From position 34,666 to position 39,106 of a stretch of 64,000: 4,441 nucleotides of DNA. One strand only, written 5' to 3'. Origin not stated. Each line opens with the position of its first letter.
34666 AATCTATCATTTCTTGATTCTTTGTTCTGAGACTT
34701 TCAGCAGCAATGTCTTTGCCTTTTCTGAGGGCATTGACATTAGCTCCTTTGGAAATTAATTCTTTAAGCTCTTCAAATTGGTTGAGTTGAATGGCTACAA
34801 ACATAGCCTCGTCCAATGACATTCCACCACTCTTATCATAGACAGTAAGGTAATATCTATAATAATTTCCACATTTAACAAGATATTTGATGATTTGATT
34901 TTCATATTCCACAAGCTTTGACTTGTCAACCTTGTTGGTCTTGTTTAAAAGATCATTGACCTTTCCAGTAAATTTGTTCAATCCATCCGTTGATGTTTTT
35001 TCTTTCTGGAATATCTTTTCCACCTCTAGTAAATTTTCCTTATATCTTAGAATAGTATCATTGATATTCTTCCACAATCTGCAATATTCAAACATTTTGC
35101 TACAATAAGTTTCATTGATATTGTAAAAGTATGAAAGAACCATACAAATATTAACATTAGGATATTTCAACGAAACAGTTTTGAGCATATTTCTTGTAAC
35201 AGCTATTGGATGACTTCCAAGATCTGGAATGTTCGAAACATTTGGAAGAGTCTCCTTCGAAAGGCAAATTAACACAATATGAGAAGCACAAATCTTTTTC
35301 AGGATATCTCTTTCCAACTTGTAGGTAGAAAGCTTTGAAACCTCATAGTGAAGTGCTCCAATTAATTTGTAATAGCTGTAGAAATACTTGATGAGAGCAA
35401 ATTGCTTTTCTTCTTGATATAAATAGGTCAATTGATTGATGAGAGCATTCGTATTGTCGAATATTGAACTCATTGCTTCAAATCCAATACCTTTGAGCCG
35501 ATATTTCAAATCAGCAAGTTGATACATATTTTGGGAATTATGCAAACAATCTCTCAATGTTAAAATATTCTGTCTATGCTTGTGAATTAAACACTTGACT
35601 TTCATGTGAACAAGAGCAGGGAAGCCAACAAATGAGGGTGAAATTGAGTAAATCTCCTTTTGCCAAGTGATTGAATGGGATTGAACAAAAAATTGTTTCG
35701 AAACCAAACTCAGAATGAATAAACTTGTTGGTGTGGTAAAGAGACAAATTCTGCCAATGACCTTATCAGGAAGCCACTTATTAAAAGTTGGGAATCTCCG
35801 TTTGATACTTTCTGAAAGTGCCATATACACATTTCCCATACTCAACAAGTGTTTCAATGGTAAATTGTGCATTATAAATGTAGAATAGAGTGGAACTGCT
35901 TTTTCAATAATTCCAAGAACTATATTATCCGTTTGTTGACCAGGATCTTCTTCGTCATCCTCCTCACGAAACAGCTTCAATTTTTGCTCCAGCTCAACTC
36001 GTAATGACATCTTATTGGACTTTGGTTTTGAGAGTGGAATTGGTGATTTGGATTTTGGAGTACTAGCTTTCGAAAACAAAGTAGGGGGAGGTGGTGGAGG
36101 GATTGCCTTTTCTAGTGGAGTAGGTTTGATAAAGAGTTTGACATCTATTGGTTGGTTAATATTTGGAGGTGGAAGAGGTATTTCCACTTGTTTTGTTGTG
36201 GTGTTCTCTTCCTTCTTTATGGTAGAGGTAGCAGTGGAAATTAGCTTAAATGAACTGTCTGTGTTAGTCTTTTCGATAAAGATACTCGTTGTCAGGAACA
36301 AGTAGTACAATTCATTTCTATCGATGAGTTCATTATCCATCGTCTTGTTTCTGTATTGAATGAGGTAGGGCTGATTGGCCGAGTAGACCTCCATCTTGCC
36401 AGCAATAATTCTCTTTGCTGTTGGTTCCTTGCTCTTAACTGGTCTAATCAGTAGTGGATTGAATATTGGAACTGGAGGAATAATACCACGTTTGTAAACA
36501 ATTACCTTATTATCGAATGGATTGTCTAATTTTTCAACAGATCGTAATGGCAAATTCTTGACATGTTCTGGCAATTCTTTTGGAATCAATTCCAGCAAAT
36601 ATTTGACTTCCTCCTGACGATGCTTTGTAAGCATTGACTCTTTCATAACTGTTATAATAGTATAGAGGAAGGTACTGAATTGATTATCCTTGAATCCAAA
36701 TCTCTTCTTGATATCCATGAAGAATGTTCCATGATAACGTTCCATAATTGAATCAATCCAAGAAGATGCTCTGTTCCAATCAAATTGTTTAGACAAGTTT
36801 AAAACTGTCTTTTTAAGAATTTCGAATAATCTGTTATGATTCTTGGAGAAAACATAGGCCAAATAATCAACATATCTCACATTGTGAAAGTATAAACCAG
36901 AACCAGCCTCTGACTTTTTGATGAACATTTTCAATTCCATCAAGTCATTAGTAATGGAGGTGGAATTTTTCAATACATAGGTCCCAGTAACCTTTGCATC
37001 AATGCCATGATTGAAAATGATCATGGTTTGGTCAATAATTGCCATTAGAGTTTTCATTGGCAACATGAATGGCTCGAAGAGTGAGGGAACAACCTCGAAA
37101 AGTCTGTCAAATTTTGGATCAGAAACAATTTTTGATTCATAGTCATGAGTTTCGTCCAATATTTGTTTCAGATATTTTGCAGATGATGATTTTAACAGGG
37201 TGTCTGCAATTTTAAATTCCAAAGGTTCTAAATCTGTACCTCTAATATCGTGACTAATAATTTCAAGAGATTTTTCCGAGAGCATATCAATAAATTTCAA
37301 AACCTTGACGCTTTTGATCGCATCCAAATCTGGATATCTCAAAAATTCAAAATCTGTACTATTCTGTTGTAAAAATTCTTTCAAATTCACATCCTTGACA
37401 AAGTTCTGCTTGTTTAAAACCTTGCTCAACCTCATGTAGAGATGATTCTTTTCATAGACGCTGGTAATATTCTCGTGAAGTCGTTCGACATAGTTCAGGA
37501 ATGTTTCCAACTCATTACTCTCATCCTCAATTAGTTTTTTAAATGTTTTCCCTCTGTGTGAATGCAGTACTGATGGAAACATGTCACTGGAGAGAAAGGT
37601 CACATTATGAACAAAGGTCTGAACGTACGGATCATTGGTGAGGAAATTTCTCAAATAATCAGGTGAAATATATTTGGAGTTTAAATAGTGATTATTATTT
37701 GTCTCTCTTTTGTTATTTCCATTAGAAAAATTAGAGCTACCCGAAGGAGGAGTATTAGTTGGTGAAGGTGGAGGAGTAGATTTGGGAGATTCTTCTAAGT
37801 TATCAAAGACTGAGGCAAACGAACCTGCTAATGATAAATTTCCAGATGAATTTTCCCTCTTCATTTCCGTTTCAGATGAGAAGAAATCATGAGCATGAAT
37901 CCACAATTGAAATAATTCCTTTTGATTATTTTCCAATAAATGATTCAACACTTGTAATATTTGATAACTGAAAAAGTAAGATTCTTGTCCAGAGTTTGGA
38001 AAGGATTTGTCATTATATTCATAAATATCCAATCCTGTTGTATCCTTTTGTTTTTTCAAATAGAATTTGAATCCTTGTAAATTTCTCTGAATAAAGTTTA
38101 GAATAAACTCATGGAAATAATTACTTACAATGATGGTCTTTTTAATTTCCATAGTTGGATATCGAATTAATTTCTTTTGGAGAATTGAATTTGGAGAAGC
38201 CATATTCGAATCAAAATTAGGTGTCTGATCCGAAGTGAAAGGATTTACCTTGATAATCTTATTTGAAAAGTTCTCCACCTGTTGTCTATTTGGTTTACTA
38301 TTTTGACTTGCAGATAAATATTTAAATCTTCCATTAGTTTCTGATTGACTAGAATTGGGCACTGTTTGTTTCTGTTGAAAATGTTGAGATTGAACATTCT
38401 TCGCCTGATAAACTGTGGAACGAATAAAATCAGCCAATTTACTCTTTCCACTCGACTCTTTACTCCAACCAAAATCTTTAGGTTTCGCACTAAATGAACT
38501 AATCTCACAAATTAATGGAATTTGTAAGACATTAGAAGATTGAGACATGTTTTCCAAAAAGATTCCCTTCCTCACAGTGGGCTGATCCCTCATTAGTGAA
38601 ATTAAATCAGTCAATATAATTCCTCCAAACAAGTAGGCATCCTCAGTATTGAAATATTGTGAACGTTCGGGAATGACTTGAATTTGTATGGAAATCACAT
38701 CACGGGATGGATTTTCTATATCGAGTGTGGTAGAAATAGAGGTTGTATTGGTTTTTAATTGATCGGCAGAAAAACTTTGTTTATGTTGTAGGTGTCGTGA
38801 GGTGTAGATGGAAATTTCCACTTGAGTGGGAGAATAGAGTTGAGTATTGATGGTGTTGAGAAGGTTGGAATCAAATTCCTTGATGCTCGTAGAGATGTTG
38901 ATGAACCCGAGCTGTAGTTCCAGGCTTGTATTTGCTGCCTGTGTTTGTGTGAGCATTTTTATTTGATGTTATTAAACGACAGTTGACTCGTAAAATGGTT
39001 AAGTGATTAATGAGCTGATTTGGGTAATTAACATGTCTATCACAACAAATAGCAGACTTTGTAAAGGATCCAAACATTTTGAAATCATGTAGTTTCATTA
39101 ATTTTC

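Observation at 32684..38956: Giant ~2090-aa ankyrin-repeat Ser/Thr kinase with a long unassigned N-terminal/central region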

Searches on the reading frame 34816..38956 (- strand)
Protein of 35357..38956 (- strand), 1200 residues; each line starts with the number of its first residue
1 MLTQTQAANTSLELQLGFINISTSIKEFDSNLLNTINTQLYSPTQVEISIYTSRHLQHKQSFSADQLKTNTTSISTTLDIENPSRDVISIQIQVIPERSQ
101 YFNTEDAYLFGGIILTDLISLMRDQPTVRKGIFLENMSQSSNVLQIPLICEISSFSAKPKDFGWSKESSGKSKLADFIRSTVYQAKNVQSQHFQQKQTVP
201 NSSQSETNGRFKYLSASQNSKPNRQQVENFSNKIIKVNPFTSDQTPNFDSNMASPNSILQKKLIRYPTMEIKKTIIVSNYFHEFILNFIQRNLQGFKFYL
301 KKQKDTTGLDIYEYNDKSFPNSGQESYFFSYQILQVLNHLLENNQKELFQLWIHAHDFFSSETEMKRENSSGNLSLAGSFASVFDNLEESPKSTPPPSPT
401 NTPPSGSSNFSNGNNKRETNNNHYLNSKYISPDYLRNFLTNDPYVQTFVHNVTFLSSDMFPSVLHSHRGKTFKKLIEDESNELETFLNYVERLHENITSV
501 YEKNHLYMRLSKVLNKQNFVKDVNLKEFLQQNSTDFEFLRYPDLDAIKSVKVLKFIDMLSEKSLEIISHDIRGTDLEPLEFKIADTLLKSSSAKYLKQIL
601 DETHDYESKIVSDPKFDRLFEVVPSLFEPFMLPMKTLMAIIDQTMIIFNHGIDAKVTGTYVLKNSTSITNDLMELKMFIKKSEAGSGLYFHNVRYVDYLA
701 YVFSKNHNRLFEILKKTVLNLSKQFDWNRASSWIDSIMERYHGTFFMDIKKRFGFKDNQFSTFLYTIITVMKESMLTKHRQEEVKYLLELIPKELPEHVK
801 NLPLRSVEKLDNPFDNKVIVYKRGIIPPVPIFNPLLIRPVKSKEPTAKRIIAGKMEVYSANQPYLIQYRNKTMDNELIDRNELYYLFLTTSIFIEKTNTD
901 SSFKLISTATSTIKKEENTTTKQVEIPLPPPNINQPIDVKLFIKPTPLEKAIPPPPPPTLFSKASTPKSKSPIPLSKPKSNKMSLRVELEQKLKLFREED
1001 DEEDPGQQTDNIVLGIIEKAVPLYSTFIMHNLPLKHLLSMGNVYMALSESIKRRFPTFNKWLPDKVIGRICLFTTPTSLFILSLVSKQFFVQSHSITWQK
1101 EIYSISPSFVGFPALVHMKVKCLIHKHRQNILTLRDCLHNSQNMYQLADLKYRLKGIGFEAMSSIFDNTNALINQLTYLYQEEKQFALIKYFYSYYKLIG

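Call 8: find_homologous_proteins(query=window:34816-38956:-)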
Query window:34816-38956:- (1380 aa): 1 proteins with E <= 0.001 among 5919 candidates.
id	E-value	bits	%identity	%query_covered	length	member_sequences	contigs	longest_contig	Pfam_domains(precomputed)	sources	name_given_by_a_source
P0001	0.0e+0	2797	100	90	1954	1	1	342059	PF07714.24,PF00069.32,PF12796.14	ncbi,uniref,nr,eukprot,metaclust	ncbi:Serine/Threonine kinase [Naegleria gruberi]|uniref:non-specific serine/threonine protein kinase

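Call 16: search_solved_structures(query=window:34816-38956:-, max_evalue=10)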
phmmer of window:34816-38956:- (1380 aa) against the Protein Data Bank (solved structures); distinct sequences matched with E-value up to 10: 3.
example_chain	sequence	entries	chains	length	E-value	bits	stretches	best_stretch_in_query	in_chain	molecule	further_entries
4wch_D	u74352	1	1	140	0.93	10.2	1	1158-1221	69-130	Isolated Chain D of Gigant Hemoglobin from Glossoscolex Paulistus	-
4u8u_D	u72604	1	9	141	0.94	10.2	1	1158-1221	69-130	Globin d Chain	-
1th1_C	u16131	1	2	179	3.1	8.5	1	947-984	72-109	Adenomatous polyposis coli protein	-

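Call 27: list_cluster_members(proteins=[P0001])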
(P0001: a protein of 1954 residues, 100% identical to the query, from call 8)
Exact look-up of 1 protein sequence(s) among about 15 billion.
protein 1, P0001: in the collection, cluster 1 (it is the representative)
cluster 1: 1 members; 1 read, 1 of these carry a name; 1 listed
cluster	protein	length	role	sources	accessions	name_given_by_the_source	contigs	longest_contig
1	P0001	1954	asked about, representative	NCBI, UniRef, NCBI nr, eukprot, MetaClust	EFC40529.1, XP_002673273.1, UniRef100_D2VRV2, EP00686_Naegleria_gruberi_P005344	Serine/Threonine kinase [Naegleria gruberi] | non-specific serine/threonine protein kinase n=1 Tax=Naegleria gruberi TaxID=5762 ... | XP_002673273.1 Serine/Threonine kinase [Naegleria gruberi strain NEG-M]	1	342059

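Call 28: search_protein_representatives(protein=window:35357-38956:-)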
Query: 1200 residues. Proteins with E-value up to 0.001 (for the whole library): 2; up to 1e-10: 2; up to 1e-30: 2. The best 2 are listed.
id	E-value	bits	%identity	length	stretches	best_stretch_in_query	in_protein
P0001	0.0e+00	2380.0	100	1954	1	137-1200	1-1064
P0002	1.5e-212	725.0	42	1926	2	33-917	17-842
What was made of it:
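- Closest known: Giardia NEK-ankyrin kinases. Different: Here the order is reversed, and the N-terminal 1200 aa has no paralogue (call 28); copy number of the kinase-ankyrin part was not tested.
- Genus restriction: phmmer of aa 1-1200 against 1.84 billion representatives found only itself and N. lovaniensis (call 28).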

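Call 33: find_homologous_proteins(query=A2, max_evalue=0.01)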
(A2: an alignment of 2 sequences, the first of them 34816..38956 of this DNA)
Query A2 (2 sequences) (1380 aa, profile of the alignment): 1 proteins with E <= 0.01 among 6059 candidates.
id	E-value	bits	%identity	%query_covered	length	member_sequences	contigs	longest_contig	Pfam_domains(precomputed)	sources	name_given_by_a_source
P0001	0.0e+0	2481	100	90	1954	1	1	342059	PF07714.24,PF00069.32,PF12796.14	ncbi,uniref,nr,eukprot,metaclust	ncbi:Serine/Threonine kinase [Naegleria gruberi]|uniref:non-specific serine/threonine protein kinase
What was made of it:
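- A word-based search of 5.8 billion proteins found only itself (calls 8, 33).
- Tried and rejected: Profile search with the two-species alignment in the 5.8-billion-protein database: self only (call 33).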

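Call 34: list_cluster_members(proteins=[P0002])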
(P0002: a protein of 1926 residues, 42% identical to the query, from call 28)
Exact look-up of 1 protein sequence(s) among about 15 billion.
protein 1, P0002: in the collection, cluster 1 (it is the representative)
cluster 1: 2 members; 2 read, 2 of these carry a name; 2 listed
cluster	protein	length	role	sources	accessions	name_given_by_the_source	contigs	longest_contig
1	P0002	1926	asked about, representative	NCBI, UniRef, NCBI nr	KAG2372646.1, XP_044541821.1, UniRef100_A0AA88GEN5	hypothetical protein C9374_013710 [Naegleria lovaniensis] | non-specific serine/threonine protein kinase n=1 Tax=Naegleria lovaniensis TaxID=51637 ... | uncharacterized protein C9374_013710 [Naegleria lovaniensis]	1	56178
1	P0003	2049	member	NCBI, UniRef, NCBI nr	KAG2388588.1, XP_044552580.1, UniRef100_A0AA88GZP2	hypothetical protein C9374_000027 [Naegleria lovaniensis] | non-specific serine/threonine protein kinase n=1 Tax=Naegleria lovaniensis TaxID=51637 ... | uncharacterized protein C9374_000027 [Naegleria lovaniensis]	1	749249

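Call 37: search_protein_families(library=pfam, proteins=[P0003], max_evalue=1)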
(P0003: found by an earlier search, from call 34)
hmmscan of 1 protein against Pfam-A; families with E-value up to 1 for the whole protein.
P0003 (2049 aa): 10 families
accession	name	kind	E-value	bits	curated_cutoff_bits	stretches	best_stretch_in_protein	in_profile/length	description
PF00069.31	Pkinase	-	1.6e-44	152.7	31.7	1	1763-2043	1-258/263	Protein kinase domain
PF07714.23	PK_Tyr_Ser-Thr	-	1.2e-31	110.4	23.1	1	1765-2044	3-256/258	Protein tyrosine and serine/threonine kinase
PF12796.13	Ank_2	-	2.2e-06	28.6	27.3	1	1485-1617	3-89/90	Ankyrin repeats (3 copies)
PF03109.22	ABC1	-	1.2e-05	25.1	22.9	1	1840-1947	134-230/244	ABC1 atypical kinase-like domain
PF13606.12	Ank_3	-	9.4e-05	22.9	22.3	0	1589-1615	3-29/30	Ankyrin repeat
PF06293.20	Kdo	-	0.00023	21.1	21.3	1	1865-1935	109-173/207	Lipopolysaccharide kinase (Kdo/WaaP) family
PF12937.12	F-box-like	-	0.0075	16.5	24.3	1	1012-1044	3-35/47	F-box-like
PF13637.12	Ank_4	-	0.02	15.7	22.7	0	1592-1638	1-48/50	Ankyrin repeats (many copies)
PF00023.36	Ank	-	0.073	13.9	21.1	0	1590-1618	4-32/33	Ankyrin repeat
PF23159.1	WH_Rok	-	0.47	11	27.6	0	163-187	22-46/58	Repressor Rok winged helix domain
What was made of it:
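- Pfam F-box-like at E=0.0075 at the aligned position in N. lovaniensis (call 37)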

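Call 47: find_encoding_contigs(protein=P0001, flank=6000, max_places=3)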
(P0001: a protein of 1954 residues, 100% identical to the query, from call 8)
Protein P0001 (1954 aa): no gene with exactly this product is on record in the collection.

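Call 54: predict_structure(alignment_id=A3)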
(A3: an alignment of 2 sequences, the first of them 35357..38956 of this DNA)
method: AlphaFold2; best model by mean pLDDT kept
length: 1200 residues; sequences in the alignment: 2
mean_pLDDT: 30.5   pTM: 0.24
mean pLDDT of the five models: 30.5, 27.3, 26.8, 26.4, 25.9
residues with pLDDT >= 90: 0; 70-90: 0; 50-70: 24; < 50: 1176
segments of 3 or more residues with pLDDT < 50: 1-43, 53-55, 68-90, 97-1200
pLDDT, mean of each block of 10 residues (from residue 1): 28 39 34 32 50 52 51 47 40 50 42 41 36 33 40 29 28 31 28 24 24 23 22 21 21 22 23 27 31 27 26 26 28 31 32 30 27 21 23 25 23 22 25 30 31 30 32 35 34 29 28 28 32 28 27 28 28 31 30 31 32 30 29 32 30 25 27 30 28 29 31 33 32 32 32 32 35 36 37 35 27 25 25 23 27 25 31 29 28 25 27 25 26 26 26 30 24 28 31 37 34 30 30 33 38 38 35 31 29 27 27 29 32 34 34 37 37 31 29 28
secondary structure, 60 per line:
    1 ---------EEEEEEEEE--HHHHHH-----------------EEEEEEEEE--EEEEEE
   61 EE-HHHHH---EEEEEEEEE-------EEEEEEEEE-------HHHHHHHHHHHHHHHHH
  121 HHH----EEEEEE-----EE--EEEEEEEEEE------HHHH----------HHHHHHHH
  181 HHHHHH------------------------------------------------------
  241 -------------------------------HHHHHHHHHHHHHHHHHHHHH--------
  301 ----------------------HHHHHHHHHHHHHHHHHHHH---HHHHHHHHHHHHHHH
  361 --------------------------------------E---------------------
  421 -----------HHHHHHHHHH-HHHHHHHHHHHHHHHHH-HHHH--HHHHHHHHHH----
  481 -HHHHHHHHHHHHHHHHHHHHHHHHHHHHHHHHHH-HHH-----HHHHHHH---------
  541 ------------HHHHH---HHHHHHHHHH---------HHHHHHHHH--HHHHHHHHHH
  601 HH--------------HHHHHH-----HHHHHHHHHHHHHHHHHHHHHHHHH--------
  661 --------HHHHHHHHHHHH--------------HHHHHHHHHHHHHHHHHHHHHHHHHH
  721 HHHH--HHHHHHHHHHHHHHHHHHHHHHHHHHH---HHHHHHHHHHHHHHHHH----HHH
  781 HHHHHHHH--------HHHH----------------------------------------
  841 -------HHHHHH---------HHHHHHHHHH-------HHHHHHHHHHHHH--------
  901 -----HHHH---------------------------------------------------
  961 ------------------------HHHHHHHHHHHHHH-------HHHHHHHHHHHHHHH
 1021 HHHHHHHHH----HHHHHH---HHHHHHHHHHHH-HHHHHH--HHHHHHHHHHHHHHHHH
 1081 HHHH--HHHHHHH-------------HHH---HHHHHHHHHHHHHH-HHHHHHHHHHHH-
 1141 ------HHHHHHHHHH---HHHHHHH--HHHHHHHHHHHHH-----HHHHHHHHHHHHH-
elements in order (helices of 4 or more, strands of 3 or more residues): E10-18 H21-26 E44-52 E55-62 H64-68 E72-80 E88-96 H104-123 E128-133 E143-152 H159-162 H173-186 H272-292 H323-342 H346-360 H432-441 H443-459 H461-464 H467-476 H482-515 H525-531 H553-557 H561-570 H580-588 H591-602 H617-622 H628-652 H669-680 H695-724 H727-753 H757-773 H778-788 H797-800 H848-853 H863-872 H880-892 H906-909 H985-998 H1006-1029 H1034-1039 H1043-1054 H1056-1061 H1064-1084 H1087-1093 H1113-1126 H1128-1139 H1147-1156 H1160-1166 H1169-1181 H1187-1199
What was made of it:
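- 38462..38956 (-): Beta-rich N-terminal region (aa 1-165), fold unassigned. It ends at the conserved motif DFGW(S/N)KES. The AF2 model shows about 7 strands between aa 10 and 152, but pLDDT is 52 or less (call 54).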

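Call 57: search_solved_structures(query=A2, max_evalue=10)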
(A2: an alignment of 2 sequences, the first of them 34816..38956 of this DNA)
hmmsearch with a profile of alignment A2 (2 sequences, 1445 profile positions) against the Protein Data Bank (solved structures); distinct sequences matched with E-value up to 10: 1.
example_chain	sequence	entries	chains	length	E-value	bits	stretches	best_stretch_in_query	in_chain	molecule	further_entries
8h2b_A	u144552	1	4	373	2.7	8.3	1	1304-1383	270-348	Alcohol dehydrogenase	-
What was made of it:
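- Checked: They also have no sequence relative in the PDB (calls 16, 57).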

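Call 70: find_related_loci(query=A2, collection=viral_contigs, flank=3000)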
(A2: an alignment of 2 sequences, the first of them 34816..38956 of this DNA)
Query A2 (1380 aa) in viral_contigs; peptide patterns used: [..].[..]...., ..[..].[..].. (x = any residue, [..] = any of these).
265 stretches matched a pattern, but none encodes a relative of the query by tblastn (E <= 1e-3).

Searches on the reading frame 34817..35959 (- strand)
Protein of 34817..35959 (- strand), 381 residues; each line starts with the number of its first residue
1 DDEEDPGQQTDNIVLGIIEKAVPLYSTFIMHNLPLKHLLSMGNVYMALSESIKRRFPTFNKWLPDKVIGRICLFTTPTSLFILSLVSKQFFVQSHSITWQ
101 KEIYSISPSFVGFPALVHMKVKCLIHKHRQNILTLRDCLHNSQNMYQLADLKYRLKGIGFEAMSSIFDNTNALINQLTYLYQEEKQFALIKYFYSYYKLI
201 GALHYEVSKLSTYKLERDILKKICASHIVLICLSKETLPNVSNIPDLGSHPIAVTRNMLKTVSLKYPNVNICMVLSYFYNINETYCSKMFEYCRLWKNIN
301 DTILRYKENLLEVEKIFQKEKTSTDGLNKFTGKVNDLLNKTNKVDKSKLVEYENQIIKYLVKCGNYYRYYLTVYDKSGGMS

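Call 20: search_protein_families(library=pfam, proteins=[window:34817-35959:-], max_evalue=10)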
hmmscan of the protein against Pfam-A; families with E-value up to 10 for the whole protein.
window:34817-35959:- (381 aa): 2 families
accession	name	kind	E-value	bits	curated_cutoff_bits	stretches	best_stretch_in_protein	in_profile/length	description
PF00646.38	F-box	-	0.00063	20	20.5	1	63-90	4-31/43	F-box domain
PF12937.12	F-box-like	-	0.069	13.4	24.3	1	63-94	4-35/47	F-box-like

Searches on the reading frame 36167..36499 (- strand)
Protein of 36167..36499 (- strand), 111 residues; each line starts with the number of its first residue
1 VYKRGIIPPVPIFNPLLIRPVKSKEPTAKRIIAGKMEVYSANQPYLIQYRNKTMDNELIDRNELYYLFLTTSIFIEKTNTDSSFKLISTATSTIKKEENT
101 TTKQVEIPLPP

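Call 20: search_protein_families(library=pfam, proteins=[window:36167-36499:-], max_evalue=10)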
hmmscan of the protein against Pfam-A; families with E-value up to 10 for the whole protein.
window:36167-36499:- (111 aa): 2 families
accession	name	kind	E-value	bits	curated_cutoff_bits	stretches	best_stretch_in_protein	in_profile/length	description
PF17346.7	DUF5376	-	0.047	14.3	25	1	48-87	90-129/136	Family of unknown function (DUF5376)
PF24345.1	PH_24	-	0.13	12.4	27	1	31-99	38-107/144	EVH1 domain-like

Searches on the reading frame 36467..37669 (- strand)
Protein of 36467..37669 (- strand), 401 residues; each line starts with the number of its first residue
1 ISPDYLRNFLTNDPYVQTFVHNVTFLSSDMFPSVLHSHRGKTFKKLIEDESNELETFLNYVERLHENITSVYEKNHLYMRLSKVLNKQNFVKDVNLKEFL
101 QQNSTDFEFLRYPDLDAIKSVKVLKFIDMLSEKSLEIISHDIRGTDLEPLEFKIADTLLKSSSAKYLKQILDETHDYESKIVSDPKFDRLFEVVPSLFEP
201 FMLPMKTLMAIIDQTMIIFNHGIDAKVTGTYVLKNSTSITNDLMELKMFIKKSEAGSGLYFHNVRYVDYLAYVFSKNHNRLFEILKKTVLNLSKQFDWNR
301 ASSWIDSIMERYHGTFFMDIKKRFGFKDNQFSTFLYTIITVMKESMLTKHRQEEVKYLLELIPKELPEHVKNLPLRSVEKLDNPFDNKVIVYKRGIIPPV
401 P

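Call 20: search_protein_families(library=pfam, proteins=[window:36467-37669:-], max_evalue=10)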
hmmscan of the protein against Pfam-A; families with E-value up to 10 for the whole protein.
window:36467-37669:- (401 aa): 4 families
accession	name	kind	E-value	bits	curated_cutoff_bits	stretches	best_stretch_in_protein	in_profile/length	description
PF14679.12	FANCI_HD1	-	0.026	14.9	25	1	278-311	39-72/86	FANCI helical domain 1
PF08311.18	Mad3_BUB1_I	-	0.11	12.9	31.4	1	42-87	5-52/123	Mad3/BUB1 homology region 1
PF24825.1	SNU71_RBD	-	0.14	13.2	27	1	42-103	25-86/111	SNU71 RNA binding domain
PF23159.1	WH_Rok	-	0.18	12.4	27.6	0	319-339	24-44/58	Repressor Rok winged helix domain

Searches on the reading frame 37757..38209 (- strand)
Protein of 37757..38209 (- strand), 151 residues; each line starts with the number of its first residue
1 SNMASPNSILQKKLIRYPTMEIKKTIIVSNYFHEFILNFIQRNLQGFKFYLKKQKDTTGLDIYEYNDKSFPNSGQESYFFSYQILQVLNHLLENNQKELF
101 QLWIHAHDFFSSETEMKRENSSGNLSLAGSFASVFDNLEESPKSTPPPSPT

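Call 20: search_protein_families(library=pfam, proteins=[window:37757-38209:-], max_evalue=10)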
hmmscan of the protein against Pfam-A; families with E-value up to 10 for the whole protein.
window:37757-38209:- (151 aa): 1 family
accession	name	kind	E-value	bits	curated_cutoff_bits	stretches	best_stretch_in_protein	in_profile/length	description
PF08323.17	Glyco_transf_5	-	0.013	15.7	22.7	1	34-112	68-140/239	Starch synthase catalytic domain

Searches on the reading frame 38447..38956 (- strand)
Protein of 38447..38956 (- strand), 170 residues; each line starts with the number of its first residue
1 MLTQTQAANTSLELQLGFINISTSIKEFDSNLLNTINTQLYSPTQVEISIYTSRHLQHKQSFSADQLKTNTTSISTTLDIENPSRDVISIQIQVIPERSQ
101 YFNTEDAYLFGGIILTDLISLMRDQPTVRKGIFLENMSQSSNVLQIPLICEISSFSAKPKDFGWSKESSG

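Call 20: search_protein_families(library=pfam, proteins=[window:38447-38956:-], max_evalue=10)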
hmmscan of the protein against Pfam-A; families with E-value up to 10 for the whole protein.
window:38447-38956:- (170 aa): 1 family
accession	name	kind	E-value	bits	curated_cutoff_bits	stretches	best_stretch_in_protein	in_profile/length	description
PF10148.15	SCHIP-1_C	-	0.056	13.7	23.5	1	10-87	38-114/244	Schwannomin-interacting protein 1, C-terminal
